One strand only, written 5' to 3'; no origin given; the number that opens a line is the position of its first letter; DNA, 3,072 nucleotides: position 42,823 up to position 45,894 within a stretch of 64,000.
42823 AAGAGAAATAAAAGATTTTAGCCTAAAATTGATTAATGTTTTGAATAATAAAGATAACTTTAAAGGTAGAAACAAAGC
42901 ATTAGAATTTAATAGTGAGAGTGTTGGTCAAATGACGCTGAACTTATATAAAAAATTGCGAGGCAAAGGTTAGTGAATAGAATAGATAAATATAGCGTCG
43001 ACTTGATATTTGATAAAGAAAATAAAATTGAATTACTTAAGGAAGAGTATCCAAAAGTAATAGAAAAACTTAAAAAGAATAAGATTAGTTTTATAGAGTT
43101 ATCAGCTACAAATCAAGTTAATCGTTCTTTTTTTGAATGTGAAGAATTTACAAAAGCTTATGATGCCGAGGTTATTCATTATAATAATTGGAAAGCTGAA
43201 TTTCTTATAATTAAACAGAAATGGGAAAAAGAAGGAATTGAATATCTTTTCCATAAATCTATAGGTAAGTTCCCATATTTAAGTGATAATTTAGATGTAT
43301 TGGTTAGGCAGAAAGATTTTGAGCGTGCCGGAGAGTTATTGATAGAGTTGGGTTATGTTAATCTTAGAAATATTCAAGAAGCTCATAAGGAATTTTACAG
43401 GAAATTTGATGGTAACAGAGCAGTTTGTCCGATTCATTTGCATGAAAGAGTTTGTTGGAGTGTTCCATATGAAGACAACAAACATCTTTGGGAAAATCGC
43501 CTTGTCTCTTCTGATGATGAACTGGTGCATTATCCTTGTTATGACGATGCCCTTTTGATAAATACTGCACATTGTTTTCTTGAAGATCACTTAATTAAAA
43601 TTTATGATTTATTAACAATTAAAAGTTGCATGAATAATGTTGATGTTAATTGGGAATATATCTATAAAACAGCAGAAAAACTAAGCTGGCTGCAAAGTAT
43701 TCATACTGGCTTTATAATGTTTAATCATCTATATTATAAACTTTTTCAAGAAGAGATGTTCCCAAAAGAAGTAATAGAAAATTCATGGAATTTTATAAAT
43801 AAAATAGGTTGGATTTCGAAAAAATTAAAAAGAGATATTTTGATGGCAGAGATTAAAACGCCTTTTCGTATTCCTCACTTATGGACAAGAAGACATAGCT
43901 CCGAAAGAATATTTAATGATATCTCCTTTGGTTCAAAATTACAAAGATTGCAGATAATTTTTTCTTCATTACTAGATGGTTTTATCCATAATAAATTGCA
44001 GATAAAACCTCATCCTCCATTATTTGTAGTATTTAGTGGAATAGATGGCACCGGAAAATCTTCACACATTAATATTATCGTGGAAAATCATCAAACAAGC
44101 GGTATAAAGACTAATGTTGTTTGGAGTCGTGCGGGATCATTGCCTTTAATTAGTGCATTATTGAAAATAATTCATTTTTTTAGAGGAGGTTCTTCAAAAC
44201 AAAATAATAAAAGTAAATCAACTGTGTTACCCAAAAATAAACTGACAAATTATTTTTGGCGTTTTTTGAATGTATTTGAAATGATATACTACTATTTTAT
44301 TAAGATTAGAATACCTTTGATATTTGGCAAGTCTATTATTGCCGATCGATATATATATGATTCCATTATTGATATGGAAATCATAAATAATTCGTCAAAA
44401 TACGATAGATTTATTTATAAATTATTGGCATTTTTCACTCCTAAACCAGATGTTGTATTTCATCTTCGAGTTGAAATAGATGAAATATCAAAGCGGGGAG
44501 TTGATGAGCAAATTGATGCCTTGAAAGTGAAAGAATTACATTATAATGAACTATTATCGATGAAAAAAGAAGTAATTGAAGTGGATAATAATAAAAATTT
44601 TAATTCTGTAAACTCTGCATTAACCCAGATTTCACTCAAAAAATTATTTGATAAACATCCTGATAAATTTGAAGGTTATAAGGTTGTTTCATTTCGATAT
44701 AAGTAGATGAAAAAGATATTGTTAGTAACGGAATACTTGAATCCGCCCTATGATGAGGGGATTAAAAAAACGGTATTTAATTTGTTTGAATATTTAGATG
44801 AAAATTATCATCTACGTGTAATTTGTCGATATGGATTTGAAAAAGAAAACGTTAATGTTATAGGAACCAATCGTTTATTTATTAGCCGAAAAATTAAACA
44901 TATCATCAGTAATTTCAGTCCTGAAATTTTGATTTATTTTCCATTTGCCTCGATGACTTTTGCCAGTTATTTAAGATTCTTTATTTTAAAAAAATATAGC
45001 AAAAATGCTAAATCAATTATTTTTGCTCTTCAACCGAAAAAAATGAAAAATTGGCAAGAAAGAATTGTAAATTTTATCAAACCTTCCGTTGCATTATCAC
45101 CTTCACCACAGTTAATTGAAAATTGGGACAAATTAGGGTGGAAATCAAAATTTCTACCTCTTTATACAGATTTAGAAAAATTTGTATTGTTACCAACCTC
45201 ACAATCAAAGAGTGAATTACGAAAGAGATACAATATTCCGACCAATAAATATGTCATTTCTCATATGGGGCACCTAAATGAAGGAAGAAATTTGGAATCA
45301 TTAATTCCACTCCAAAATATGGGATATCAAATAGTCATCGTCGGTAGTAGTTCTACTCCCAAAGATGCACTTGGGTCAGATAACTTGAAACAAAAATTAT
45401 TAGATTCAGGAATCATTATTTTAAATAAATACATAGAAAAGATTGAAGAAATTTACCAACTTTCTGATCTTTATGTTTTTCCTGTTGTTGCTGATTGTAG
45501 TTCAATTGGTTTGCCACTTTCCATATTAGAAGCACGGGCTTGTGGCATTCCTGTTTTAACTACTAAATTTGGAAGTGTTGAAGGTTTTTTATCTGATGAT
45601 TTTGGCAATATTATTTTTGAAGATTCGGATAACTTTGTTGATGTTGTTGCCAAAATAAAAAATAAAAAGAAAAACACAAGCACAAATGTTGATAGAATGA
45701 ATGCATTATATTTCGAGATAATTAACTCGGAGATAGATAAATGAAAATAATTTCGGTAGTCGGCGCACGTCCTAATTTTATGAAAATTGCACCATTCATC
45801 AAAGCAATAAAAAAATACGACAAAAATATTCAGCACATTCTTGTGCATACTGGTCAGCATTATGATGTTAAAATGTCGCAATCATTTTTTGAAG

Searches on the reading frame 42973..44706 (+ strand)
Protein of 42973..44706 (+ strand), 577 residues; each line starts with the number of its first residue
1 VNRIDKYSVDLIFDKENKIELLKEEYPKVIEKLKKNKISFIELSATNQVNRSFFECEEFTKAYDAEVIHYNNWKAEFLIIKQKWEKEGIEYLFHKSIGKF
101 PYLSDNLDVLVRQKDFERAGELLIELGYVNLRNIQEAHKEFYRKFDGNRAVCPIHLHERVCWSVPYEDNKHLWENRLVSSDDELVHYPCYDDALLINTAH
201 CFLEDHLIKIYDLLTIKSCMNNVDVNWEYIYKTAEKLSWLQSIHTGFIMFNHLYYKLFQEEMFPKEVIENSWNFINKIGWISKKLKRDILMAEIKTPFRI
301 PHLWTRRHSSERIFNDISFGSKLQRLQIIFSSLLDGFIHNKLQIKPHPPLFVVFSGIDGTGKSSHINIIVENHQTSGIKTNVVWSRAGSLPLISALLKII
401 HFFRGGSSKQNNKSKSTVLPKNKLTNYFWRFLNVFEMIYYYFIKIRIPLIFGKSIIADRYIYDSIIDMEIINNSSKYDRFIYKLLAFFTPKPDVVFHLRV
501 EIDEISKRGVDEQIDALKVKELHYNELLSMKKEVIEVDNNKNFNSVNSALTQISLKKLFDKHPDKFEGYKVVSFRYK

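Call 6: search_protein_families(library=ncbifam, proteins=[window:42973-44706:+], max_evalue=0.01)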
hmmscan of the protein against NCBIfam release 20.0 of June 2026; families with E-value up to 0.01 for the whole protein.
window:42973-44706:+ (577 aa): 1 family
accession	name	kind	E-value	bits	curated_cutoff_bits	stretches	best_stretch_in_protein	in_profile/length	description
TIGR00041.1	DTMP_kinase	equivalog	2e-09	37.5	83.25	1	350-547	5-193/196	dTMP kinase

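Call 7: search_protein_families(library=pfam, proteins=[window:42973-44706:+], max_evalue=0.01)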
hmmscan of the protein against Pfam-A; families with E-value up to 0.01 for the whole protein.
window:42973-44706:+ (577 aa): 3 families
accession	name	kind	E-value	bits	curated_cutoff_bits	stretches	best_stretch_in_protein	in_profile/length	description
PF14907.12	NTP_transf_5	-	4e-13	50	31.2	1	107-254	97-248/249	Uncharacterised nucleotidyltransferase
PF02223.23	Thymidylate_kin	-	2.5e-08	34.2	27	1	355-544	2-179/185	Thymidylate kinase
PF06309.17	Torsin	-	0.00068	20.2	27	1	307-383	16-87/127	Torsin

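Call 28: search_protein_families(library=padloc, proteins=[window:42973-44706:+], max_evalue=0.01)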
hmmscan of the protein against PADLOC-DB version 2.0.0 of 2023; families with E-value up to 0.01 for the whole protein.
window:42973-44706:+ (577 aa): 0 families

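Call 60: find_homologous_proteins(query=window:42973-44706:+, max_evalue=0.001)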
Query window:42973-44706:+ (577 aa): 63 proteins with E <= 0.001 among 8000 candidates.
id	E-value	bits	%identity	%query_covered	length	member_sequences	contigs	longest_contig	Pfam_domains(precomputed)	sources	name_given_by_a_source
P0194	0.0e+0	1312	100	100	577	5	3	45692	PF14907.13,PF02223.24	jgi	jgi:thymidylate kinase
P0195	0.0e+0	1026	77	100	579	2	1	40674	PF14907.13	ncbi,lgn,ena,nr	ncbi:MAG: nucleotidyltransferase family protein [Candidatus Tenebribacter burtonii]|nr:nucleotidyltr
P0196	1.1e-273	927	69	100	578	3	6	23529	PF14907.13,PF02223.24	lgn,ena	-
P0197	1.4e-265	901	66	100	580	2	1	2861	PF14907.13,PF02223.24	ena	-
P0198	4.9e-210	717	55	100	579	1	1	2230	PF14907.13,PF02223.24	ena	-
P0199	2.9e-204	698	55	100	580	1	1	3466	PF14907.13,PF02223.24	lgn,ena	-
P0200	8.0e-198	677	54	100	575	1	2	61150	PF14907.13,PF02223.24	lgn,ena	-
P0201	3.5e-193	662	52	96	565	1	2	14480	PF14907.13,PF02223.24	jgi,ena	jgi:thymidylate kinase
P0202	6.7e-190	651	49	100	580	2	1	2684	PF14907.13,PF02223.24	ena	-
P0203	1.3e-188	647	50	100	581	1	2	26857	PF14907.13,PF02223.24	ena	-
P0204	4.9e-188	645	52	96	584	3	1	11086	PF14907.13,PF02223.24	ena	-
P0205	4.0e-185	635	50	95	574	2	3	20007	PF14907.13,PF02223.24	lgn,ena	-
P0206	3.0e-182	626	49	100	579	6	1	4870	PF14907.13,PF02223.24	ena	-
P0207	3.2e-180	619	51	96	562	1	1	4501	PF14907.13,PF02223.24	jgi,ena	-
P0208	7.2e-180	618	48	100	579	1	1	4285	PF14907.13,PF02223.24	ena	-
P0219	6.2e-167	575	46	100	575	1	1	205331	PF14907.13,PF02223.24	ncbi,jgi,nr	ncbi:MAG: nucleotidyltransferase family protein [Bacteroidales bacterium]|jgi:thymidylate kinase|nr:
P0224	2.0e-154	534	43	97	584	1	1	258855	PF14907.13,PF02223.24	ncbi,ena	-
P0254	7.8e-58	215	29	87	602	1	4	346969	PF14907.13,PF02223.24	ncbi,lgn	-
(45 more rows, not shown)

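Call 61: find_encoding_contigs(protein=P0219, flank=8000, max_places=1)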
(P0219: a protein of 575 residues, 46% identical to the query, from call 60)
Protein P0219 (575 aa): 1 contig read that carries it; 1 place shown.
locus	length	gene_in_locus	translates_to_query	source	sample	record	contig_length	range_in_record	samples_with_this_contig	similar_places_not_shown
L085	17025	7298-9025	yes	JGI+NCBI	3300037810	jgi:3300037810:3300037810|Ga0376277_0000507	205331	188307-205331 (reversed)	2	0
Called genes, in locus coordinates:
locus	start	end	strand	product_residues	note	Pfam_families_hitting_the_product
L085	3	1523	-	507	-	?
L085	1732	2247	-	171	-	PF00078:RVT_1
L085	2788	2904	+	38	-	-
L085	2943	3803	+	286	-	PF05598:DUF772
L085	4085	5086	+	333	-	PF02388:FemAB (faint)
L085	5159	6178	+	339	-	PF04007:DUF354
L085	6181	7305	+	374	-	PF13439:Glyco_transf_4, PF00534:Glycos_transf_1, PF13692:Glyco_trans_1_4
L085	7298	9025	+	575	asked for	PF14907:NTP_transf_5, PF02223:Thymidylate_kin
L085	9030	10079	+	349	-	PF00534:Glycos_transf_1, PF13692:Glyco_trans_1_4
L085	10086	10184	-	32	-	-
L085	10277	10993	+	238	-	-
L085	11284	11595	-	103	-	-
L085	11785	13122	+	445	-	PF02397:Bac_transf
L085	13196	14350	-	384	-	PF13173:AAA_14, PF13635:DUF4143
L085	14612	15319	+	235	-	-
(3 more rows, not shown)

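Call 62: find_encoding_contigs(protein=P0254, flank=8000, max_places=1)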
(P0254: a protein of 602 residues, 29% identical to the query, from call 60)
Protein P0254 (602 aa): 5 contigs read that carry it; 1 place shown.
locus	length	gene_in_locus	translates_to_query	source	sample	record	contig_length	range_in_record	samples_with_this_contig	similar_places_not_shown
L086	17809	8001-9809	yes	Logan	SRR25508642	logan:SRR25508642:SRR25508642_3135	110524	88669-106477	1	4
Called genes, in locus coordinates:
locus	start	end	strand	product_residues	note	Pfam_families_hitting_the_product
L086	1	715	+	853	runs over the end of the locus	PF09586:YfhO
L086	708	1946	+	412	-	PF13579:Glyco_trans_4_4, PF13439:Glyco_transf_4, PF00534:Glycos_transf_1, PF13692:Glyco_trans_1_4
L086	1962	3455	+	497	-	PF04932:Wzy_C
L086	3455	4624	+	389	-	PF13439:Glyco_transf_4, PF13579:Glyco_trans_4_4, PF00534:Glycos_transf_1, PF13692:Glyco_trans_1_4, PF13524:Glyco_trans_1_2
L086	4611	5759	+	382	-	PF04055:Radical_SAM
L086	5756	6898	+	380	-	PF13439:Glyco_transf_4, PF13579:Glyco_trans_4_4, PF20706:GT4-conflict (weak), PF00534:Glycos_transf_1, PF13692:Glyco_trans_1_4, PF13524:Glyco_trans_1_2 (weak)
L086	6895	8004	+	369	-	PF00534:Glycos_transf_1, PF13692:Glyco_trans_1_4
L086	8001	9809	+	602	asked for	PF14907:NTP_transf_5, PF02223:Thymidylate_kin (faint)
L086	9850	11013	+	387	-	PF00132:Hexapep (faint)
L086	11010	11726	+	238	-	-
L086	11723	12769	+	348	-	PF13477:Glyco_trans_4_2 (faint), PF13439:Glyco_transf_4, PF13579:Glyco_trans_4_4, PF00534:Glycos_transf_1, PF13692:Glyco_trans_1_4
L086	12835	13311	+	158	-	PF08660:Alg14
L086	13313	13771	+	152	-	PF04101:Glyco_tran_28_C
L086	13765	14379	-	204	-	PF02660:G3P_acyltransf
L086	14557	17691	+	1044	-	PF03065:Glyco_hydro_57, PF09985:Glucodextran_C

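Call 63: find_encoding_contigs(protein=P0224, flank=8000, max_places=1)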
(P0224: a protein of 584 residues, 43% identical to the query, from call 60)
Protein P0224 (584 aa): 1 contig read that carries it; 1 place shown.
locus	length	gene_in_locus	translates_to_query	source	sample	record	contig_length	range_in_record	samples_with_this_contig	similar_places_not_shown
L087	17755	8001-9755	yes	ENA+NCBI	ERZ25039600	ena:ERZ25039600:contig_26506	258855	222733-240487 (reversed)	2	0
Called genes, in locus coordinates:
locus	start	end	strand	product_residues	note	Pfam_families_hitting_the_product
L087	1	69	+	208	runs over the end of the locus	PF00132:Hexapep, PF14602:Hexapep_2 (weak)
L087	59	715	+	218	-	PF13472:Lipase_GDSL_2 (weak)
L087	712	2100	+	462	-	PF04932:Wzy_C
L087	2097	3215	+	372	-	PF13439:Glyco_transf_4, PF13579:Glyco_trans_4_4 (weak), PF00534:Glycos_transf_1, PF13692:Glyco_trans_1_4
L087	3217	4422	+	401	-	PF01522:Polysacc_deac_1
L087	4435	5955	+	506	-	-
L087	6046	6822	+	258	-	-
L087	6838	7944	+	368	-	PF13439:Glyco_transf_4, PF13579:Glyco_trans_4_4, PF00534:Glycos_transf_1, PF13692:Glyco_trans_1_4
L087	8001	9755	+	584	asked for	PF14907:NTP_transf_5, PF02223:Thymidylate_kin (faint)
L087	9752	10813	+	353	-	PF00534:Glycos_transf_1, PF13692:Glyco_trans_1_4, PF13524:Glyco_trans_1_2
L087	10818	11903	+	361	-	PF13439:Glyco_transf_4, PF00534:Glycos_transf_1, PF20706:GT4-conflict (weak), PF13692:Glyco_trans_1_4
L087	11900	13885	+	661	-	PF02397:Bac_transf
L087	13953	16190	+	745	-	PF02706:Wzz, PF13807:GNVR (weak), PF01656:CbiA (weak), PF10609:ParA (weak), PF13614:AAA_31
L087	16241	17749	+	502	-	PF04932:Wzy_C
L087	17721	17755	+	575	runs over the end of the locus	-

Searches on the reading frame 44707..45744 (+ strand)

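Call 7: search_protein_families(library=pfam, proteins=[window:44707-45744:+], max_evalue=0.01)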
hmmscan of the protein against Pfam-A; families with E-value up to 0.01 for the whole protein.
window:44707-45744:+ (345 aa): 2 families
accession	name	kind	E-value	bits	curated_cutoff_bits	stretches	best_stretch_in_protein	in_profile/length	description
PF13692.12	Glyco_trans_1_4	-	6e-13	49.7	27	1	206-316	33-138/142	Glycosyl transferases group 1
PF00534.26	Glycos_transf_1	-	9.2e-13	48.5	26.4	1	168-321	2-159/172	Glycosyl transferases group 1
